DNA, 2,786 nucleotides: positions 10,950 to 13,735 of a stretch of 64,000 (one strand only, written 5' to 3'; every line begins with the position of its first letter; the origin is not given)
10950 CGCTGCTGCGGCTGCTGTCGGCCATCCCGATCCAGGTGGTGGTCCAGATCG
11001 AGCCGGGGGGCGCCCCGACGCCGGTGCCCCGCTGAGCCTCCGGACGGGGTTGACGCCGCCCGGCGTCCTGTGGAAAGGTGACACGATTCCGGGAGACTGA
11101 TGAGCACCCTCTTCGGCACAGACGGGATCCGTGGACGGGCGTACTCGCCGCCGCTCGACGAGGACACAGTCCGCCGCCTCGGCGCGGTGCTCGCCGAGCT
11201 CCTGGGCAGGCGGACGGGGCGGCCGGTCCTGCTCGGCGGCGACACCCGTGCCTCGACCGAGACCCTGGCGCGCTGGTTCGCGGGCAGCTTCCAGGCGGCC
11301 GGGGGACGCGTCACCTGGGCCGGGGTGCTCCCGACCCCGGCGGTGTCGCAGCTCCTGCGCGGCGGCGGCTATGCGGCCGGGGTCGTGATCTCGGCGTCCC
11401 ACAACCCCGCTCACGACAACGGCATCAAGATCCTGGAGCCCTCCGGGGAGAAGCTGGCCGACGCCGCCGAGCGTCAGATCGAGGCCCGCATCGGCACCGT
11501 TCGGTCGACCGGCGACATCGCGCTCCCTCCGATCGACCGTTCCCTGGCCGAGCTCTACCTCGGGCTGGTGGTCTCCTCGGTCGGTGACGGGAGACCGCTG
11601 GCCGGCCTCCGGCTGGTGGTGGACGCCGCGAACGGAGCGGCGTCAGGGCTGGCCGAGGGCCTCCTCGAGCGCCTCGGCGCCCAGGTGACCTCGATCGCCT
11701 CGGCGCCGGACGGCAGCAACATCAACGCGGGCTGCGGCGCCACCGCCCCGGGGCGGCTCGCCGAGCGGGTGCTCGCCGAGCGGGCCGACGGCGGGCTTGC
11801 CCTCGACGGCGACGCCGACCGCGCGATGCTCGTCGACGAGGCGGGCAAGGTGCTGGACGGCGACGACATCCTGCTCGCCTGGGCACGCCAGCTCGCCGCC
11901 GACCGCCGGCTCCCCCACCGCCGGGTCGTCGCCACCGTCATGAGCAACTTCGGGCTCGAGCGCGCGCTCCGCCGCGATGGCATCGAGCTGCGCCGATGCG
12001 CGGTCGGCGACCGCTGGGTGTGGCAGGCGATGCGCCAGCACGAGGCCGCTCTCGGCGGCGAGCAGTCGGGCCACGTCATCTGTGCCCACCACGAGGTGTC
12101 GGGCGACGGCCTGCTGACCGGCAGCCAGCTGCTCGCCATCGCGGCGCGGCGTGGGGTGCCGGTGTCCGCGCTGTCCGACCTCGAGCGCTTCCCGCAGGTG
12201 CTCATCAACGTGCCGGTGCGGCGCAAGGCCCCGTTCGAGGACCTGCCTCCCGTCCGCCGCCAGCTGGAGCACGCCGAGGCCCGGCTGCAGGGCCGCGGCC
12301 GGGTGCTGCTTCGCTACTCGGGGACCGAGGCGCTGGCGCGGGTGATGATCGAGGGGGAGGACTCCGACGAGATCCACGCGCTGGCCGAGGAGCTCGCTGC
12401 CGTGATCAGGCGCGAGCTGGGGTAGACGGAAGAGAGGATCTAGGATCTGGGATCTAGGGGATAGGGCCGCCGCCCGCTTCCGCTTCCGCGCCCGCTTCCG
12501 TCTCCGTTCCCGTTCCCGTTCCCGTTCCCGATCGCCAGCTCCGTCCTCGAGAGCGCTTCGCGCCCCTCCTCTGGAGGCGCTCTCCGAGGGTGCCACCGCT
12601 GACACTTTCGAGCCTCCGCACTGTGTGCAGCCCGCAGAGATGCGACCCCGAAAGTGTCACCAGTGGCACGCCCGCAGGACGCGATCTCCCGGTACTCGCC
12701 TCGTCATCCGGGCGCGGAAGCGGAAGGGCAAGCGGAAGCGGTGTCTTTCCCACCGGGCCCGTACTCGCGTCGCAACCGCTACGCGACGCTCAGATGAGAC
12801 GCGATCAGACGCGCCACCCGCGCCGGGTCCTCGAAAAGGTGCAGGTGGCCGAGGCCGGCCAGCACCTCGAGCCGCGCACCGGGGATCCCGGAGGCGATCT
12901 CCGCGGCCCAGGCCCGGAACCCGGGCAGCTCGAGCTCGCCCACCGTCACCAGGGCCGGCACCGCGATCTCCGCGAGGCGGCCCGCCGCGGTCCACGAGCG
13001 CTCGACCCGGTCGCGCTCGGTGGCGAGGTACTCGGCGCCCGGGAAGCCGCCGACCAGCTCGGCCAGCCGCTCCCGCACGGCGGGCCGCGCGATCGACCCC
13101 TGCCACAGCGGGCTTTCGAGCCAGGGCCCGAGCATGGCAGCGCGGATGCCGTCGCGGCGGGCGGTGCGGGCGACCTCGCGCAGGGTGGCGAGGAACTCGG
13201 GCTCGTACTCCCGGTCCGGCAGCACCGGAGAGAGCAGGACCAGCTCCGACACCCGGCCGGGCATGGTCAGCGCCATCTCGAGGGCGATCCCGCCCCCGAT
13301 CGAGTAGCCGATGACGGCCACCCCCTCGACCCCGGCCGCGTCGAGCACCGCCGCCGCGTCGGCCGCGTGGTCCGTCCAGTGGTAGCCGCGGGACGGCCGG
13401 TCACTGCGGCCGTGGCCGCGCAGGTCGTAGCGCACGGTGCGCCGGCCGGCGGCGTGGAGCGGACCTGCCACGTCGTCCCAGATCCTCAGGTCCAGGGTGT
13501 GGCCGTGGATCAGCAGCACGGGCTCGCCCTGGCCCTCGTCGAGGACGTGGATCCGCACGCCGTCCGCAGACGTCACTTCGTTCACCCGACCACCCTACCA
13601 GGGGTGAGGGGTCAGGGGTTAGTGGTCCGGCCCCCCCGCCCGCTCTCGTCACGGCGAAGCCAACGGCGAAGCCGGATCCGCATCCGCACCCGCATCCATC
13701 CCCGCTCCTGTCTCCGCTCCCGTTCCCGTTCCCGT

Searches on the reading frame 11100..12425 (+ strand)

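Call 23: search_protein_families(library=pfam, proteins=[window:11100-12425:+], max_evalue=0.001)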
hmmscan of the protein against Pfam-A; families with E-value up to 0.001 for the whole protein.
window:11100-12425:+ (441 aa): 4 families
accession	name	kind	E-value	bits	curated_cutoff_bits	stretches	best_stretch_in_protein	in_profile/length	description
PF02878.22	PGM_PMM_I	-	7.8e-34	116.8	22.5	1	4-133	3-133/138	Phosphoglucomutase/phosphomannomutase, alpha/beta/alpha domain I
PF02880.22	PGM_PMM_III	-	2.9e-29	102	20.7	1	253-359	1-108/115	Phosphoglucomutase/phosphomannomutase, alpha/beta/alpha domain III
PF00408.26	PGM_PMM_IV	-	1.5e-15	57.4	23.1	1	368-434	1-67/68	Phosphoglucomutase/phosphomannomutase, C-terminal domain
PF02879.22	PGM_PMM_II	-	1.6e-13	51.5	29.3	1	168-249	19-103/103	Phosphoglucomutase/phosphomannomutase, alpha/beta/alpha domain II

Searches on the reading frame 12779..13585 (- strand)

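Call 23: search_protein_families(library=pfam, proteins=[window:12779-13585:-], max_evalue=0.001)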
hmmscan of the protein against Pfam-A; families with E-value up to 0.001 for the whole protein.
window:12779-13585:- (268 aa): 5 families
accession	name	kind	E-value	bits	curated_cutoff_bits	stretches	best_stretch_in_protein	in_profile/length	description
PF00561.26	Abhydrolase_1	-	4.2e-24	86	25.8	1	22-143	2-135/245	alpha/beta hydrolase fold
PF12697.13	Abhydrolase_6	-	1.2e-22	82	26.3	1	23-259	1-216/217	Alpha/beta hydrolase family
PF12146.15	Hydrolase_4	-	8.2e-17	61.7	27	1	23-217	7-200/239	Serine aminopeptidase, S33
PF00756.26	Esterase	-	0.00057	20.2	22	1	88-154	116-159/251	Putative esterase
PF07859.19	Abhydrolase_3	-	0.00096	19.4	25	0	75-148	60-137/210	alpha/beta hydrolase fold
